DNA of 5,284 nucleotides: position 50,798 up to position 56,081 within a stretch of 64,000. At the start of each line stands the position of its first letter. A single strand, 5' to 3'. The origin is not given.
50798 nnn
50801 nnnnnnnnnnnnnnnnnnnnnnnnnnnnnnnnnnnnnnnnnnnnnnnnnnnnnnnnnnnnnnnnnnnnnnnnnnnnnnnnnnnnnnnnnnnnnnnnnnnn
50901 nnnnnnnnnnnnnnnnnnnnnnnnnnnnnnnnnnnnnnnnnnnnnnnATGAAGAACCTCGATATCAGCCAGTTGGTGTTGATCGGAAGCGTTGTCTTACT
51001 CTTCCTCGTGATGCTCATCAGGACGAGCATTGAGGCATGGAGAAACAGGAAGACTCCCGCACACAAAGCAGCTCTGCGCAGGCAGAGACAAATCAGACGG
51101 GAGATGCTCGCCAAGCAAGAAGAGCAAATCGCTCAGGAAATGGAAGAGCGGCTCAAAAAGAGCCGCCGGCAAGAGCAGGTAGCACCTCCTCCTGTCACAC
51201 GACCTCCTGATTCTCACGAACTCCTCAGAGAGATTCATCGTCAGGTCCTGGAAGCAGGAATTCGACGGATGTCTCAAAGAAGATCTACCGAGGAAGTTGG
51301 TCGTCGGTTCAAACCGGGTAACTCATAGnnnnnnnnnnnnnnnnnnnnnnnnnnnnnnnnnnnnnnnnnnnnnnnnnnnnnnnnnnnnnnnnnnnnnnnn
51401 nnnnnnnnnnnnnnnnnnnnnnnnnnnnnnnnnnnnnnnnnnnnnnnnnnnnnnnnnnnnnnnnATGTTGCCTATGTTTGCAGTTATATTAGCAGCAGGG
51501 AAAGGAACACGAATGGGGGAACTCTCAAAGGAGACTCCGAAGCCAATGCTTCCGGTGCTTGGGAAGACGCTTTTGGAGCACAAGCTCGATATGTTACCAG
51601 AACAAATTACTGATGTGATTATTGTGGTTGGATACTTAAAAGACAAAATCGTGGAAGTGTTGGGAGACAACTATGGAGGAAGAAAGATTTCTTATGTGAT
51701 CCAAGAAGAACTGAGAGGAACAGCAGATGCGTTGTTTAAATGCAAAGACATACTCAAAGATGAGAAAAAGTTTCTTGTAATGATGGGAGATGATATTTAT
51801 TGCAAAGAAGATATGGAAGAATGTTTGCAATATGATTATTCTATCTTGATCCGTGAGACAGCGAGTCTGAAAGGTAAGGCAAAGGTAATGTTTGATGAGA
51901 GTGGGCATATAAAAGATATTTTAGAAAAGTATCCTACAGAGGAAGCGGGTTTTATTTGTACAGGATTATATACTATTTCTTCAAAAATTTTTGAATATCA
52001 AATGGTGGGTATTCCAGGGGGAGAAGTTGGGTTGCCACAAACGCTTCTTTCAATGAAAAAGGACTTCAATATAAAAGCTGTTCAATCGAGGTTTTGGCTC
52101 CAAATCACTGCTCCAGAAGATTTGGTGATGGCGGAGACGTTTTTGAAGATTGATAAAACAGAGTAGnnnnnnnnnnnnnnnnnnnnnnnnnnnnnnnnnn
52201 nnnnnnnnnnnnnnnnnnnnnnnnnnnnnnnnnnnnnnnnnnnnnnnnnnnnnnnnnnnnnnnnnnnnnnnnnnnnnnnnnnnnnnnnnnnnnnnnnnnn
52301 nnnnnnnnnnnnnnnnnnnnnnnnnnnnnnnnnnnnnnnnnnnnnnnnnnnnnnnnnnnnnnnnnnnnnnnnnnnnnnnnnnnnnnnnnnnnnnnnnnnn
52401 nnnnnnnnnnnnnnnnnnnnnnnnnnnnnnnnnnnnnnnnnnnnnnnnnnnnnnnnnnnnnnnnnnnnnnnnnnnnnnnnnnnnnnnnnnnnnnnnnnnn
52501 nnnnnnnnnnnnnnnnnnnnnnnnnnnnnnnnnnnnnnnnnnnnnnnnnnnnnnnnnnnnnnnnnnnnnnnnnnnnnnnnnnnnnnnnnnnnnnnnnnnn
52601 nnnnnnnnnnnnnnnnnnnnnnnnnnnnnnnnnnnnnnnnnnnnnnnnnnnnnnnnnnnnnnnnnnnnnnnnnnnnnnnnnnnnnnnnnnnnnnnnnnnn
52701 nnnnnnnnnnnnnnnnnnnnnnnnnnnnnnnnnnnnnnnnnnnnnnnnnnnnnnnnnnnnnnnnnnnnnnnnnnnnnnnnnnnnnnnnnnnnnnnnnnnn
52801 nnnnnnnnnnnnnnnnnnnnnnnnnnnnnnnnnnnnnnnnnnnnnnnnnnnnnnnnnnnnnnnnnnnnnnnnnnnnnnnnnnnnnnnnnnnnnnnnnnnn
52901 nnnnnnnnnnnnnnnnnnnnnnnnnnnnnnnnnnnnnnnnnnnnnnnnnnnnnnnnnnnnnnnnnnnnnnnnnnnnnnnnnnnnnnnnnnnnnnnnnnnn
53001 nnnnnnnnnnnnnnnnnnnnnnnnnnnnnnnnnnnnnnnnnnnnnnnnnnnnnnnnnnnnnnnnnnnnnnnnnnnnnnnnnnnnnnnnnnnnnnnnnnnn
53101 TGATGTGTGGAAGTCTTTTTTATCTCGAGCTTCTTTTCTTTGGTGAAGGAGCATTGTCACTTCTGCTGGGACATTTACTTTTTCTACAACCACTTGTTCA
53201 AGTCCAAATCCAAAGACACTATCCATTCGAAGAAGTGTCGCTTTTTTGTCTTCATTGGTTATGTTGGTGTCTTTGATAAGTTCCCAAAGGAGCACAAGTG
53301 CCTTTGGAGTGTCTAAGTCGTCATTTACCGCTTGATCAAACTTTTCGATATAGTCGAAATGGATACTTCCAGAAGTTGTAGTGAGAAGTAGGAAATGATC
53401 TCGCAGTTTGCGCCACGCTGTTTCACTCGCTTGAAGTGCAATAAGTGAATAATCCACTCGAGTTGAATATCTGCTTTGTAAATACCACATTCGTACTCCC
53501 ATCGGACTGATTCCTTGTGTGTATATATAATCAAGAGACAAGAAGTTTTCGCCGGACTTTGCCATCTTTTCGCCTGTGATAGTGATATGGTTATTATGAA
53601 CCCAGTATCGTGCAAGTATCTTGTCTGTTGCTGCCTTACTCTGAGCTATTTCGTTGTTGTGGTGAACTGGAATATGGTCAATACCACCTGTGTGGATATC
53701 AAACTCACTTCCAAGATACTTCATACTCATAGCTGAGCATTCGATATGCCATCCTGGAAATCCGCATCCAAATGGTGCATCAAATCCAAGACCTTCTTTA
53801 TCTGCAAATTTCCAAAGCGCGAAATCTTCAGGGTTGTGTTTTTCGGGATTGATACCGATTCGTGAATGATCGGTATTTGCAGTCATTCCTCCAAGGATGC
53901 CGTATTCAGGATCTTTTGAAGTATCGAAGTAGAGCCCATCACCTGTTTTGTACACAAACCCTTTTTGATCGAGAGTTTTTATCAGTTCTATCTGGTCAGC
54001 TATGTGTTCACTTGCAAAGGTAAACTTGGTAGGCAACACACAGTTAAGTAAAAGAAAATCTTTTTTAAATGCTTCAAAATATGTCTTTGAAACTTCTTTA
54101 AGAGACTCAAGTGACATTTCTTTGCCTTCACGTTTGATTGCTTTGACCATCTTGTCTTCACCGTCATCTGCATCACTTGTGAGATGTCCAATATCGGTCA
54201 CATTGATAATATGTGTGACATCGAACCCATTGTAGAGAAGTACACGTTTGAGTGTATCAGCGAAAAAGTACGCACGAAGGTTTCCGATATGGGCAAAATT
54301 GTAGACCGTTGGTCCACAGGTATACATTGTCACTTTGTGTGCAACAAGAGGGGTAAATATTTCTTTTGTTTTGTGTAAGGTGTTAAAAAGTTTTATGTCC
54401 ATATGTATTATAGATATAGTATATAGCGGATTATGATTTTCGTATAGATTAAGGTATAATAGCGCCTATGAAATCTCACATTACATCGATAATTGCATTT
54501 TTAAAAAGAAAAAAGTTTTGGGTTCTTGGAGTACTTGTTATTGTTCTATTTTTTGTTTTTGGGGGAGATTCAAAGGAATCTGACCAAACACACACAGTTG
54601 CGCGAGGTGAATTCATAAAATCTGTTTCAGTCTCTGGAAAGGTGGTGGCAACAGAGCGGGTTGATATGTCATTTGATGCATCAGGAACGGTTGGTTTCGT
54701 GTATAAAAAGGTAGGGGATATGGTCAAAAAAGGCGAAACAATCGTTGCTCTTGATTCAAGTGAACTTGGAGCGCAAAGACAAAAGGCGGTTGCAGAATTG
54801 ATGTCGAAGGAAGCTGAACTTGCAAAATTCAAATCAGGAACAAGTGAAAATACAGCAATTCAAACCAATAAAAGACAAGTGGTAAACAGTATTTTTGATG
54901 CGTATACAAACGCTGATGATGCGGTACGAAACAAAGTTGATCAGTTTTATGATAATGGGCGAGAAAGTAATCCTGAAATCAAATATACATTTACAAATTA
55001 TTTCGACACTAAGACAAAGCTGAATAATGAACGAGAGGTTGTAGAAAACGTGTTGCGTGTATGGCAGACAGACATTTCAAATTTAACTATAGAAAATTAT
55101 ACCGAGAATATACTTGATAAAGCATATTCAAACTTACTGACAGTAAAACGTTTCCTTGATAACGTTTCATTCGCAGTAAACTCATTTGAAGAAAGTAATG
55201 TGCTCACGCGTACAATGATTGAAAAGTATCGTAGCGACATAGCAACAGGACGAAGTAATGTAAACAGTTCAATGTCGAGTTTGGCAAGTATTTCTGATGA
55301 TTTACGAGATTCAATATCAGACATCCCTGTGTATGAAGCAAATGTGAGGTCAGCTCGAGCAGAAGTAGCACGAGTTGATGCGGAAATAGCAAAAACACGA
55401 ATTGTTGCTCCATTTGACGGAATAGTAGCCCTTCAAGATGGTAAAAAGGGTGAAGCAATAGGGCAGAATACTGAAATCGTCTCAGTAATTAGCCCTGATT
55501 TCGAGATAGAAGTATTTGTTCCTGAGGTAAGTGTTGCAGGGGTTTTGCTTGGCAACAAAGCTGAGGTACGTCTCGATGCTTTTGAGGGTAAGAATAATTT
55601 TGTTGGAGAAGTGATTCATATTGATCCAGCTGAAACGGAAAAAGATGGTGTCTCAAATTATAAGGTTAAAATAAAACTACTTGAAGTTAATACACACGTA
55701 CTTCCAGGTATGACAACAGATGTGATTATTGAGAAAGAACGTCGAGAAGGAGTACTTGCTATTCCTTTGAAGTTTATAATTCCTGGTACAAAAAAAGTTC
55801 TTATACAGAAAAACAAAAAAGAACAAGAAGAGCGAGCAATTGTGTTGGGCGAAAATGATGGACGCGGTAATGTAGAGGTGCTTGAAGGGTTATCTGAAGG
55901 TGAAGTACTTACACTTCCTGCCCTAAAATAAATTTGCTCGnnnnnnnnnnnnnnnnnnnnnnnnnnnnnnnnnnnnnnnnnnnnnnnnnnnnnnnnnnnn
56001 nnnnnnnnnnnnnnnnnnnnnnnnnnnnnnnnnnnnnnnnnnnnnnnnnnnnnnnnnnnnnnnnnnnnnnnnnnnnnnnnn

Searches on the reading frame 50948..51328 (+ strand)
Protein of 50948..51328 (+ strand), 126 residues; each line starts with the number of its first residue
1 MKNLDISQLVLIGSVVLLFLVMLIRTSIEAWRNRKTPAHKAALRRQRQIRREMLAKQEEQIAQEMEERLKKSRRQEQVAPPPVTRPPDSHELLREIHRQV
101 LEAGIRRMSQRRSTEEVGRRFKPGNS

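Call 8: search_protein_families(library=pfam, proteins=[window:50948-51328:+], max_evalue=1)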
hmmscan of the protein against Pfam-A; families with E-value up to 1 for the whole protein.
window:50948-51328:+ (126 aa): 8 families
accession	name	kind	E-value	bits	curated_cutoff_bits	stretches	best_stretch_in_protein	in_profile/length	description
PF15048.11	OSTbeta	-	0.0052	17.3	27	1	6-65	36-93/122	Organic solute transporter subunit beta protein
PF11120.13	CBP_BcsF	-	0.016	15.5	23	1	1-33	1-33/60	Cellulose biosynthesis protein BcsF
PF04145.20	Ctr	-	0.066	14.2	25.3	1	11-84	25-104/151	Ctr copper transporter family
PF14316.11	DUF4381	-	0.28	11.9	27.2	1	16-72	23-79/145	Domain of unknown function (DUF4381)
PF20228.3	DUF6587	-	0.44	11.8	27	1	1-53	1-54/82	Family of unknown function (DUF6587)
PF22282.1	CydS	-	0.51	10.7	25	1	8-21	11-24/31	CydS-like protein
PF12794.12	MscS_TM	-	0.73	9.1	28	1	11-77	229-293/339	Mechanosensitive ion channel inner membrane domain 1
PF17920.6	TetR_C_16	-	0.87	10.3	26.2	0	23-77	7-64/107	Tetracyclin repressor-like, C-terminal domain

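Call 9: search_protein_families(library=phrogs, proteins=[window:50948-51328:+], max_evalue=1)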
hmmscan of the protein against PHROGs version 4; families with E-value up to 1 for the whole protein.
window:50948-51328:+ (126 aa): 1 family
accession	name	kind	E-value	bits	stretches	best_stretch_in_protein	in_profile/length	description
phrog_3348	-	unknown function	0.39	10.9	1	50-108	223-279/386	-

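Call 13: search_protein_families(library=ncbifam, proteins=[window:50948-51328:+], max_evalue=1)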
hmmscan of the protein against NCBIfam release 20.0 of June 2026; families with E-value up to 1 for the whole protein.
window:50948-51328:+ (126 aa): 9 families
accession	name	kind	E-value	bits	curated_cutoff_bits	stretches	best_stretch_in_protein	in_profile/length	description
NF040576.1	T2SS_GspM_XpsM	equivalog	8.7e-06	25.5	60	1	9-116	5-108/180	type II secretion system protein GspM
NF058603.1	SCO2097_fam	equivalog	0.012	15.9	110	1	16-71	69-126/129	SCO2097 family morphological protein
TIGR03348.1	VI_IcmF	equivalog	0.012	13.6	388.15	1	10-76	36-101/1168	type VI secretion system membrane subunit TssM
TIGR03493.1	cellullose_BcsF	equivalog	0.017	15.1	56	1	1-33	1-33/62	cellulose biosynthesis protein BcsF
NF006610.0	PRK09169.1-4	subfamily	0.042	10.3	4299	1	46-85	2394-2432/3056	hypothetical protein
NF010290.0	PRK13730.1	subfamily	0.052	13.1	333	1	16-72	7-63/212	type-F conjugative transfer system pilin assembly protein TrbC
TIGR00831.1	a_cpa1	equivalog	0.06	11.8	279.6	1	8-74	380-443/525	Na+/H+ antiporter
TIGR02857.1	CydD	equivalog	0.078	11.9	435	1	12-66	44-96/529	thiol reductant ABC exporter subunit CydD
TIGR00985.1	3a0801s04tom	subfamily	0.86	9.4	163.55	0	33-91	31-87/148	mitochondrial import receptor subunit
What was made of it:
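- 50948..51328 (+): ORF3, 126 aa. One N-terminal transmembrane helix (residues 6-24), then a highly charged, Arg/Lys-rich tail. It starts 4 nt after the ORF2 stop. Only sub-threshold family hits (calls 8, 13).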

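Call 25: find_homologous_proteins(query=window:50948-51328:+)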
Query window:50948-51328:+ (126 aa): 2 proteins with E <= 0.001 among 47 candidates.
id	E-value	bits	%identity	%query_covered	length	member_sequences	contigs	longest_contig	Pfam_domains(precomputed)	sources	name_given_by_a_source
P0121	3.3e-71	254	100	100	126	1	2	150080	-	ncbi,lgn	-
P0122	3.4e-34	135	63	100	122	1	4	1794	-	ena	-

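Call 27: find_encoding_contigs(protein=P0122, flank=10000, max_places=6)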
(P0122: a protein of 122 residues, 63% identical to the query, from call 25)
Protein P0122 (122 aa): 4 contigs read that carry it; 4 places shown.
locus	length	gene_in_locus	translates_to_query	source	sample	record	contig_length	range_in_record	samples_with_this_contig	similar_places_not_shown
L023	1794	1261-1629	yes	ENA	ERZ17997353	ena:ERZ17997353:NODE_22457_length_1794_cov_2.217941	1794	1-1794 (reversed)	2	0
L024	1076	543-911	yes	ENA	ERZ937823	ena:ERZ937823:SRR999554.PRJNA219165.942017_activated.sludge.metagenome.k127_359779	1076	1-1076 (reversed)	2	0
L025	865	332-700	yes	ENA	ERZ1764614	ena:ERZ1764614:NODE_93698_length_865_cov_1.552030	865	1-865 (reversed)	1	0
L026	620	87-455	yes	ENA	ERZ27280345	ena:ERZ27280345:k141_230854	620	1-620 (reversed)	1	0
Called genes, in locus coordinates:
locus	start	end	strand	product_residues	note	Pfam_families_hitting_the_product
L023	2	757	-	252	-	?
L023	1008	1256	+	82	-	-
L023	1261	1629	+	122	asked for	-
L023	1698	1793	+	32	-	?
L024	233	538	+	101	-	-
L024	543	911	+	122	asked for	-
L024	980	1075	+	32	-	?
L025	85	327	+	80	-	-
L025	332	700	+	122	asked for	-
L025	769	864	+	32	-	?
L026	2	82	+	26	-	?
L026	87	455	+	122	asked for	-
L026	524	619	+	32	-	?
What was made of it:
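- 50948..51328 (+): One homologue only (P0122, 63%), in the same position after the closest ORF2 homologue (calls 25, 27).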

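Call 42: search_protein_families(library=pfam, proteins=[L023:2-757:-], max_evalue=0.1)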
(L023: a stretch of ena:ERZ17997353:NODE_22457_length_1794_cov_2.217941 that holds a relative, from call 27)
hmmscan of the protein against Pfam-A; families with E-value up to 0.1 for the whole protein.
L023:2-757:- (252 aa): 2 families
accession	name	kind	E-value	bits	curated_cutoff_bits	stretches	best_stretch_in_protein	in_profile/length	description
PF01807.25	Zn_ribbon_DnaG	-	7.1e-12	45.4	24.9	1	9-100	7-86/98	CHC2 zinc finger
PF08275.17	DNAG_N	-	4.6e-07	30.4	26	1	187-244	76-123/128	DNA primase catalytic core, N-terminal domain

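Call 91: find_related_loci(query=window:50948-51328:+, collection=viral_contigs, flank=8000)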
Query window:50948-51328:+ (126 aa) in viral_contigs; peptide patterns used: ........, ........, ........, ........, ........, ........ (x = any residue, [..] = any of these).
20 stretches matched a pattern, but none encodes a relative of the query by tblastn (E <= 1e-3).

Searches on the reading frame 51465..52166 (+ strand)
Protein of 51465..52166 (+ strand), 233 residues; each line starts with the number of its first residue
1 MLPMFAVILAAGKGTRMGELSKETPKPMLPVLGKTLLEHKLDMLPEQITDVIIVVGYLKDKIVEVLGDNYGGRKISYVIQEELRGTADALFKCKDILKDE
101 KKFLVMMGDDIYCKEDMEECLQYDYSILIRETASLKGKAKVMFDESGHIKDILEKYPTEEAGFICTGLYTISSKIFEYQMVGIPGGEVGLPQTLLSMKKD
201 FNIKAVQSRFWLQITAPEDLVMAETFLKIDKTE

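Call 8: search_protein_families(library=pfam, proteins=[window:51474-52166:+], max_evalue=1)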
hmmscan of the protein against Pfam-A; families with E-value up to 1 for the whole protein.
window:51474-52166:+ (230 aa): 3 families
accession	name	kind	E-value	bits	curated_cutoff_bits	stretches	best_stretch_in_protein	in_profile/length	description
PF00483.29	NTP_transferase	-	1.9e-24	87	21.2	1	3-176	2-188/245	Nucleotidyl transferase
PF12804.13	NTP_transf_3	-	1.8e-12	48.2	27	1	3-111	1-100/160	MobA-like NTP transferase domain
PF01128.25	IspD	-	1.9e-08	34.8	27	1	1-75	1-71/221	2-C-methyl-D-erythritol 4-phosphate cytidylyltransferase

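Call 22: find_related_loci(query=window:51474-52166:+, collection=genome_contigs, flank=10000)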
Query window:51474-52166:+ (230 aa) in genome_contigs; peptide patterns used: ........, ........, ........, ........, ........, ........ (x = any residue, [..] = any of these).
75 stretches matched a pattern; 12 encode a relative of the query (tblastn E <= 1e-3); 12 distinct loci.
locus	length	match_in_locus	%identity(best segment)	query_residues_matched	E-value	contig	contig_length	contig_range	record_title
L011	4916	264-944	79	1-227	5e-124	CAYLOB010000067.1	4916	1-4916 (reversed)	MAG TPA_asm: uncultured Candidatus Saccharibacteria bacterium isolate SRP286056_co3_393 genome assembly, contig: NODE_25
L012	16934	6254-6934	74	1-227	1e-113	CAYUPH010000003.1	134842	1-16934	MAG TPA_asm: uncultured Candidatus Saccharibacteria bacterium isolate SRP135725_co1_406 genome assembly, contig: NODE_56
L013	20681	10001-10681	72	1-227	7e-111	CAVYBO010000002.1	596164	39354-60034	MAG: uncultured bacterium isolate MFD04540.bin.1.106 genome assembly, contig: contig_9631, whole genome shotgun sequence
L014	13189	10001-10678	69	1-226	2e-105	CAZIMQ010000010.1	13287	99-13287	MAG TPA_asm: uncultured Candidatus Saccharibacteria bacterium isolate SRP292972_co3_8 genome assembly, contig: NODE_2127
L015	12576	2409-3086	69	1-226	1e-104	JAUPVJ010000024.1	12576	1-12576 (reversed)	MAG: Patescibacteria group bacterium isolate erpe_2018_sw_30hr_WHONDRS-SW48-000095_B_bin.1 scaffold_368035, whole genome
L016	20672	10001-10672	53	1-225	3e-74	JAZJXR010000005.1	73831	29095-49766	MAG: Patescibacteria group bacterium isolate ADI_H1L2_2_122_18_3-bin032_1 ADIH1L22_B032_1_000000000005, whole genome sho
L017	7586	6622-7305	46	1-228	8e-64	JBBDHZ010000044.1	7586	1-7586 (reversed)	MAG: Candidatus Paceibacterota bacterium isolate LejiaA_56_15 Lejia_A_13202_length_7586_cov_10, whole genome shotgun seq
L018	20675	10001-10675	44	1-226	1e-60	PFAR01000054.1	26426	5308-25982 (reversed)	MAG: Candidatus Falkowbacteria bacterium CG10_big_fil_rev_8_21_14_0_10_43_10 CG10_8_21_14_0.10_scaffold_1416_c, whole ge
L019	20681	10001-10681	46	1-228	5e-61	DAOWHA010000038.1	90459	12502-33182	MAG TPA_asm: bacterium isolate CSMAG_2005 CSMAG_2005_k141_148215_length_90459_cov_10.2795, whole genome shotgun sequence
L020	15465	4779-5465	45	1-229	2e-59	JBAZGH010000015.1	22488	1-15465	MAG: Patescibacteria group bacterium isolate SO_2017_LW3_40 NODE_5930_length_22488_cov_1.309199_LW162_2017, whole genome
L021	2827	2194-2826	47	1-212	9e-59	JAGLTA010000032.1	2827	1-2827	MAG: Candidatus Parcubacteria bacterium isolate RS_9_75 ROV157_9.bin.75.fa_32, whole genome shotgun sequence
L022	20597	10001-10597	26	1-175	7e-12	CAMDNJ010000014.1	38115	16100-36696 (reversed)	MAG: Crenothrix polyspora isolate TH-08apr19-159 genome assembly, contig: TH-08apr19-C2654, whole genome shotgun sequenc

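Call 82: find_encoding_contigs(protein=window:51465-52166:+, flank=4000, max_places=10)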
Protein window:51465-52166:+ (233 aa): no gene with exactly this product is on record in the collection.

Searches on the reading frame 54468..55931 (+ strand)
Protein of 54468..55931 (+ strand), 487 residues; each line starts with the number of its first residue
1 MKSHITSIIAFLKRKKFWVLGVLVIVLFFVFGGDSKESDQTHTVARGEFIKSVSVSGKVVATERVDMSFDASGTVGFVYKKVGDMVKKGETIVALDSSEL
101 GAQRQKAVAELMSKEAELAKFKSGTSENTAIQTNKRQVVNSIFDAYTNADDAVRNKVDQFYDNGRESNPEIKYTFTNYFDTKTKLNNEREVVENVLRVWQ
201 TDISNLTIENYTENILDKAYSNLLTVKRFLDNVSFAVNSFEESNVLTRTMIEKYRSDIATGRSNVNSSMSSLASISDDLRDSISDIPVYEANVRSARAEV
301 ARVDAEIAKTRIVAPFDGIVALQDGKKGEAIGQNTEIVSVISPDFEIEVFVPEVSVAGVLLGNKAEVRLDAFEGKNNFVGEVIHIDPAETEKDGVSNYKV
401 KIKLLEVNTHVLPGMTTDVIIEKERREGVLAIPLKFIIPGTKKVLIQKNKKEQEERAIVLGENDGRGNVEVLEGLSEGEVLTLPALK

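Call 80: search_protein_families(library=pfam, proteins=[window:54468-55931:+], max_evalue=0.001)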
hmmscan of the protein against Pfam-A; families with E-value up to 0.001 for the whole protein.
window:54468-55931:+ (487 aa): 2 families
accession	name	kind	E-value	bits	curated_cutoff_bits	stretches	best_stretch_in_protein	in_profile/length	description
PF13437.12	HlyD_3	-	2.7e-10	41.4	22.2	1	312-404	2-95/106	HlyD family secretion protein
PF16576.10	HlyD_D23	-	1.4e-09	38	30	1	301-389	100-188/214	Barrel-sandwich domain of CusB or HlyD membrane-fusion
